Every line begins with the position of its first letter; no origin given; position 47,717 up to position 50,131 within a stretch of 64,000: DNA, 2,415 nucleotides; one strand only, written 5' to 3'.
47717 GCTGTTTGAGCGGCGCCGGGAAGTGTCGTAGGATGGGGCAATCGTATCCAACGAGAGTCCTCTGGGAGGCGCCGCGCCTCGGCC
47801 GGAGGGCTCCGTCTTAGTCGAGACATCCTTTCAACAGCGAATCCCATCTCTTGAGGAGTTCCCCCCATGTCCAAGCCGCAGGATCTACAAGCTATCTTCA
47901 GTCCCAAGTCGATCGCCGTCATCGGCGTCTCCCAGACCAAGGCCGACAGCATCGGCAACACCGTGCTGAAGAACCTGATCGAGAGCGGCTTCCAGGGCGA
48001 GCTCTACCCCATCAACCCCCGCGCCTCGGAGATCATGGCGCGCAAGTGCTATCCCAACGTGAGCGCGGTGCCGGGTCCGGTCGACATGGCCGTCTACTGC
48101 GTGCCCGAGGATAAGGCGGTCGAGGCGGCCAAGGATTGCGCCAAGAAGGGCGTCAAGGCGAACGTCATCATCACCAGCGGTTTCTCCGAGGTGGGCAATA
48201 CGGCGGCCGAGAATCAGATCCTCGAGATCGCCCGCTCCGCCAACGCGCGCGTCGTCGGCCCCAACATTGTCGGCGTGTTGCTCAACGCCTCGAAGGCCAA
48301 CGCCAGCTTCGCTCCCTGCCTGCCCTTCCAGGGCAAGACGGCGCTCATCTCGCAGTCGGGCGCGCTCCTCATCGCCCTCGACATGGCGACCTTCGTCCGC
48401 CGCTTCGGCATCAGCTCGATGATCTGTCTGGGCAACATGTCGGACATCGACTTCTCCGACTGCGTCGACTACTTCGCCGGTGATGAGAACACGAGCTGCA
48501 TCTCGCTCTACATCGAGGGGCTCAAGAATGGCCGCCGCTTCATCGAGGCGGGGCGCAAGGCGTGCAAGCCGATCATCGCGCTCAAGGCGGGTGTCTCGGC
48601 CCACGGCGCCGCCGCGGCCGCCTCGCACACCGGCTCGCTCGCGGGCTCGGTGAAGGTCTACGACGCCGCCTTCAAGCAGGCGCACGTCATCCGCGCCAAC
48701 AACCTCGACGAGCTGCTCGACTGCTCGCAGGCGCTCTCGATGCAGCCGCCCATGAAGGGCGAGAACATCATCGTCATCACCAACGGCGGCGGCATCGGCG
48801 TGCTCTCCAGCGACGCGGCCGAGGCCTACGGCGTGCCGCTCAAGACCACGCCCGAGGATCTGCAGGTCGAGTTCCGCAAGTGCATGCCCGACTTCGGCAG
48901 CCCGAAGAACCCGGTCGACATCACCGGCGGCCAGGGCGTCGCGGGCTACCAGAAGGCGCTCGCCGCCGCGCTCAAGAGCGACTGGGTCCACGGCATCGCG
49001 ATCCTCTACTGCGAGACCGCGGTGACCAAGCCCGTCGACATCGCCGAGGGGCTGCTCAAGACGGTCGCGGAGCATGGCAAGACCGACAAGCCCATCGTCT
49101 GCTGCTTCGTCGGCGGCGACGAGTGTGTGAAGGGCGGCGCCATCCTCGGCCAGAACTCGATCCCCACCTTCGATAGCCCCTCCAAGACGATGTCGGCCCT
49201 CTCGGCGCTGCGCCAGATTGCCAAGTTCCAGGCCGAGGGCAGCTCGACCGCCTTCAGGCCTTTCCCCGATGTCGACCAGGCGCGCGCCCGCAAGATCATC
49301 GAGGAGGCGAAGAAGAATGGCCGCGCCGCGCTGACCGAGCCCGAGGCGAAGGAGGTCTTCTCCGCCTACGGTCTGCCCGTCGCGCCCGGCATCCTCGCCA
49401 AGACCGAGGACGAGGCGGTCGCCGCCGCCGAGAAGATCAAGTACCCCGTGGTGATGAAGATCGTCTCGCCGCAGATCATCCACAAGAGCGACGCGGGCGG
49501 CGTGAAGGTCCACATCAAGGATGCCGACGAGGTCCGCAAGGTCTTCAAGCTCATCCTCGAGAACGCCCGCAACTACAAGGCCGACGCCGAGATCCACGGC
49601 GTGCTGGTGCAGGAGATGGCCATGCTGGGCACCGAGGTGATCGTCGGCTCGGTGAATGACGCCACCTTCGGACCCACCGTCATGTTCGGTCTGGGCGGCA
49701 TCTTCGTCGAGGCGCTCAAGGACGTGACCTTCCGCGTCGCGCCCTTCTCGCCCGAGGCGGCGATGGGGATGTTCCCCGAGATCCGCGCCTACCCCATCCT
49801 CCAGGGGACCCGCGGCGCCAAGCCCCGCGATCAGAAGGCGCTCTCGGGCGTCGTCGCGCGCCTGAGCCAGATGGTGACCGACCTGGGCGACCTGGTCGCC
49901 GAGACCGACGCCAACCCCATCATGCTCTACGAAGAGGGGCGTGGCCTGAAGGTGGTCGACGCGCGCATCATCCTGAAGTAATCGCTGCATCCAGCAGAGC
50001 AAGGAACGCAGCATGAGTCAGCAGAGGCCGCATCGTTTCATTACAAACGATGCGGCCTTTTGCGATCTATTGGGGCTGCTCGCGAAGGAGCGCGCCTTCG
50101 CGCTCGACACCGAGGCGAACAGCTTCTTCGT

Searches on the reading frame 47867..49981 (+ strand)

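Call 32: search_protein_families(library=pfam, proteins=[window:47867-49981:+], max_evalue=0.001)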
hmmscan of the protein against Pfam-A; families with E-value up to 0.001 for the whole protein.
window:47867-49981:+ (704 aa): 6 families
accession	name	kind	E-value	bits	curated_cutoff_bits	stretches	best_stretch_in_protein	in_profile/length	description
PF13549.11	ATP-grasp_5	-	1.3e-77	260.6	27.6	1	481-703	2-221/221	ATP-grasp domain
PF13607.11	Succ_CoA_lig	-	2.2e-47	160.7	27.4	1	155-290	1-138/138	Succinyl-CoA ligase like flavodoxin domain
PF19045.5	Ligase_CoA_2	-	2.1e-22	80.3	23.7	1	301-439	1-141/162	Ligase-CoA domain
PF13380.12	CoA_binding_2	-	7.2e-21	75.2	22.8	1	14-138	1-114/116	CoA binding domain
PF02629.25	CoA_binding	-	2.4e-12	47.9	22.3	1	12-105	2-97/97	CoA binding domain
PF08442.15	ATP-grasp_2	-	1.7e-07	31.5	29.5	1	489-615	2-133/202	ATP-grasp domain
